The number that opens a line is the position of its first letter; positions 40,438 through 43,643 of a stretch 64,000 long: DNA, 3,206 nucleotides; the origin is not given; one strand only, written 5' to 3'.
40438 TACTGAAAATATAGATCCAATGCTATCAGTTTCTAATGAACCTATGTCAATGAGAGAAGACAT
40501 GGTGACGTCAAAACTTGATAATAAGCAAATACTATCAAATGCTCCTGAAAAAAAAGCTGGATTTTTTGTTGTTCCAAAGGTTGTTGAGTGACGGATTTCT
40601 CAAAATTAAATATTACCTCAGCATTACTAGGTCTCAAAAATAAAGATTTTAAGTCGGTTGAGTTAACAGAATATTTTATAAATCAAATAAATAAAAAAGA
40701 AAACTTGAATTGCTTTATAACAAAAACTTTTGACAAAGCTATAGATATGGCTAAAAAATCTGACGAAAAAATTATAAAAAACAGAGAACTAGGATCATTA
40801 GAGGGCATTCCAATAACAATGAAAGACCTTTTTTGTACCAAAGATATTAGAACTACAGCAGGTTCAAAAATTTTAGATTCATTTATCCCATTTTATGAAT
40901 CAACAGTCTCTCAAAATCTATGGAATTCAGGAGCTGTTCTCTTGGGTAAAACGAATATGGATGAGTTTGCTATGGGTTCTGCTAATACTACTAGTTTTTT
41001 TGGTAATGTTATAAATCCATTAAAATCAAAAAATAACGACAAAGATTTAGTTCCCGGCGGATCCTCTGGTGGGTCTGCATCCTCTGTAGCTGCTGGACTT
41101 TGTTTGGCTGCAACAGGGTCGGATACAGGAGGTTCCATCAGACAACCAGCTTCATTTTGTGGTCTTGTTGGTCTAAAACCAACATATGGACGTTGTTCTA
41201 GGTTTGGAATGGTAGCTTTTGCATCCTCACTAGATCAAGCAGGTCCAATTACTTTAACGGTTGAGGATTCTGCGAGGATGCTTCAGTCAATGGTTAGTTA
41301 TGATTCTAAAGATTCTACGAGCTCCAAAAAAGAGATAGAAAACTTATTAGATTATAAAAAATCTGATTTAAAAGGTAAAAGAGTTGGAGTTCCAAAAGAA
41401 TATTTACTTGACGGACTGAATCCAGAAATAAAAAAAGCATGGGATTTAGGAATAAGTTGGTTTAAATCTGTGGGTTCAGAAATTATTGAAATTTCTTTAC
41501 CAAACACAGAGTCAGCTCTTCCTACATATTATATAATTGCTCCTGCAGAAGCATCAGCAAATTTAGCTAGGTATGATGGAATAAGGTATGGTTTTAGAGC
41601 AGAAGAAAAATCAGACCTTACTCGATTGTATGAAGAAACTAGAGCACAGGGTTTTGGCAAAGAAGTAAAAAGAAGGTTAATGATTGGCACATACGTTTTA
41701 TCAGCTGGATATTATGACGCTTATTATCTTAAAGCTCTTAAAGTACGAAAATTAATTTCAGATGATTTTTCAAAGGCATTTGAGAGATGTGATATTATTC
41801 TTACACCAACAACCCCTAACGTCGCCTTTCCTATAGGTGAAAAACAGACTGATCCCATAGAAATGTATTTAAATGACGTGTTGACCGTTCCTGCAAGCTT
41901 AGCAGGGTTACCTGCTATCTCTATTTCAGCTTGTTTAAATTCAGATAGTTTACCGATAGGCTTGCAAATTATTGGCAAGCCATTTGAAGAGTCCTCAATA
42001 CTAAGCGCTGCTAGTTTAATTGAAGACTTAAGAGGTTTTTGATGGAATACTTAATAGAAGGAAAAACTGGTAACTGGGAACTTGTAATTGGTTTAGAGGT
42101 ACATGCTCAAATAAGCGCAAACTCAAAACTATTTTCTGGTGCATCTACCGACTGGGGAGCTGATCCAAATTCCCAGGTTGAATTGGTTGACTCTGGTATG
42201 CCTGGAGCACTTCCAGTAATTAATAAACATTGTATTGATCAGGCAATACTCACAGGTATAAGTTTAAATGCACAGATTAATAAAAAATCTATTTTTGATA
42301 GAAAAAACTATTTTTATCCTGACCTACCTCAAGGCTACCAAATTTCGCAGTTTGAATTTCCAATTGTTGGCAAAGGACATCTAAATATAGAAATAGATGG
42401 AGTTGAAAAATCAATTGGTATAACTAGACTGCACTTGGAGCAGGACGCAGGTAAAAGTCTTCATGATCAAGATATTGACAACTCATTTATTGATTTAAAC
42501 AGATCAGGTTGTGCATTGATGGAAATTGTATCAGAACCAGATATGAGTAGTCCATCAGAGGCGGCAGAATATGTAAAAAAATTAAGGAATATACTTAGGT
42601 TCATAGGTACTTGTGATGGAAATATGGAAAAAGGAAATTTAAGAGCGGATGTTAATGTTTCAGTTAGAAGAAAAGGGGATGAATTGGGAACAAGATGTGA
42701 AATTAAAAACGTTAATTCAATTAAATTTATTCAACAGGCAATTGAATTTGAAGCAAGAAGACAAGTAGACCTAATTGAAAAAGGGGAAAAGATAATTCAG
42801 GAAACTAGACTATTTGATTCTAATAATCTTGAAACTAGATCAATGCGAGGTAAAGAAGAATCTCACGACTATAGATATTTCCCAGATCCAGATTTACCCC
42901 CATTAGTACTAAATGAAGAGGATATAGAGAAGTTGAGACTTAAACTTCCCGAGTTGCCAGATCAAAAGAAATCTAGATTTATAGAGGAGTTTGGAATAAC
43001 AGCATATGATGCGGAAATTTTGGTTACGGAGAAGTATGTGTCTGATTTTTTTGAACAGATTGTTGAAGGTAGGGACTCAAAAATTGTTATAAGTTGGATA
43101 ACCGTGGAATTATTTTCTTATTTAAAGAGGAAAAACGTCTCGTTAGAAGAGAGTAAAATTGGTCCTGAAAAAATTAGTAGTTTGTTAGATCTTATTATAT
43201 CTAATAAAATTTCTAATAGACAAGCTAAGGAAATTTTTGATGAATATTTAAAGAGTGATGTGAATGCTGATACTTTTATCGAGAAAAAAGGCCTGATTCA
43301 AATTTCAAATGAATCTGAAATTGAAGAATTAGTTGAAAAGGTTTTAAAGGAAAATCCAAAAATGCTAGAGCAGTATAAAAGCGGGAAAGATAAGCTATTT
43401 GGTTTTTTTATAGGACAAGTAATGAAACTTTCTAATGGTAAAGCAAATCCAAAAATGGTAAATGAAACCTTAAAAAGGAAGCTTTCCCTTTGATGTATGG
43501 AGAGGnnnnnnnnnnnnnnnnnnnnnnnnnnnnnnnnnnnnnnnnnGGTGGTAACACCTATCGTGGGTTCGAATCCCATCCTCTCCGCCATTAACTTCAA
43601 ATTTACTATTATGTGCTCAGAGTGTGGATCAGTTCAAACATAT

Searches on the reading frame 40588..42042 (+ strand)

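Call 11: search_protein_families(library=ncbifam, proteins=[window:40588-42042:+], max_evalue=1e-10)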
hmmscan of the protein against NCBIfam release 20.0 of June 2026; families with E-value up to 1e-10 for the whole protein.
window:40588-42042:+ (484 aa): 26 families (the best 25 are shown)
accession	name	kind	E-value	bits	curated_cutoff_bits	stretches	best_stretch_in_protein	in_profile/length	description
TIGR00132.1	gatA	equivalog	9.8e-175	581.8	481.1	1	16-480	5-462/466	Asp-tRNA(Asn)/Glu-tRNA(Gln) amidotransferase subunit GatA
NF005517.0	PRK07139.1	equivalog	7.1e-83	278.8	546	1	65-481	31-432/439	amidase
NF005688.0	PRK07488.1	equivalog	2.3e-82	277.4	532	1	2-481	6-465/474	indoleacetamide hydrolase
NF006631.0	PRK09201.1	equivalog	5.7e-81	272.6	461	1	4-479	4-452/466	AtzE family amidohydrolase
TIGR02715.1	amido_AtzE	subfamily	9.7e-78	262.1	425.75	1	15-480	8-446/452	AtzE family amidohydrolase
NF005565.0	PRK07235.1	subfamily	2.3e-74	250.9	545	1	62-481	79-500/506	amidase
NF004815.0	PRK06169.1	equivalog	2.4e-72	244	506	2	6-308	9-307/471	amidase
NF005460.0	PRK07056.1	subfamily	2.4e-66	224.6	447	1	15-480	16-451/457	amidase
NF005450.0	PRK07042.1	equivalog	6.1e-66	222.8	458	1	2-483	2-453/464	amidase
NF005686.0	PRK07486.1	subfamily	7.9e-61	206.2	465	1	16-268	23-273/486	amidase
NF004766.0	PRK06102.1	equivalog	5.9e-60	203.6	559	1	21-480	22-449/455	amidase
NF005687.0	PRK07487.1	subfamily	1.3e-59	202.2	428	1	16-480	17-454/468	amidase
NF006006.0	PRK08137.1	equivalog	2e-59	201.8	534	1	16-475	43-504/529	amidase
NF004816.0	PRK06170.1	equivalog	1e-57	195.9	503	1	7-481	12-481/493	amidase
NF006043.0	PRK08186.1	subfamily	1.5e-54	185.5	487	1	7-305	7-294/600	allophanate hydrolase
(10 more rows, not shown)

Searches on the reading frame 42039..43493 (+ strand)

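Call 11: search_protein_families(library=ncbifam, proteins=[window:42039-43493:+], max_evalue=1e-10)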
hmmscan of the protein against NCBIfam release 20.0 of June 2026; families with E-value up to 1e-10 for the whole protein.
window:42039-43493:+ (484 aa): 9 families
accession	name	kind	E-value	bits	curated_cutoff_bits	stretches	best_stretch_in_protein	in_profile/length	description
NF004015.0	PRK05477.1-5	equivalog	1.2e-232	772.8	628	1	2-483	4-487/488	Asp-tRNA(Asn)/Glu-tRNA(Gln) amidotransferase subunit GatB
NF004014.0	PRK05477.1-4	equivalog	8e-207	687.6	414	1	12-482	2-474/475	Asp-tRNA(Asn)/Glu-tRNA(Gln) amidotransferase subunit GatB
NF004012.0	PRK05477.1-2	equivalog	7.7e-188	625.1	338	1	12-483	3-479/481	Asp-tRNA(Asn)/Glu-tRNA(Gln) amidotransferase subunit GatB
TIGR00133.1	gatB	equivalog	4.1e-172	573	314.8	1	12-482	3-480/481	Asp-tRNA(Asn)/Glu-tRNA(Gln) amidotransferase subunit GatB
NF004011.1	PRK05477.1-1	equivalog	1.4e-165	551.7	680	1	12-482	2-473/475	Asp-tRNA(Asn)/Glu-tRNA(Gln) amidotransferase subunit GatB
NF004013.0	PRK05477.1-3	equivalog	3.5e-136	454.6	653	1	11-482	15-499/501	Asp-tRNA(Asn)/Glu-tRNA(Gln) amidotransferase subunit GatB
NF003107.0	PRK04028.1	equivalog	6.7e-53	180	456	2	251-482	402-624/630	Glu-tRNA(Gln) amidotransferase subunit GatE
TIGR00134.1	gatE_arch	equivalog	3.7e-45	154.3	319.55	2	279-482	421-618/622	Glu-tRNA(Gln) amidotransferase subunit GatE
NF011291.0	PRK14703.1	equivalog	5.9e-35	120.7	681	1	307-483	596-768/769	glutamine--tRNA ligase/YqeY domain fusion protein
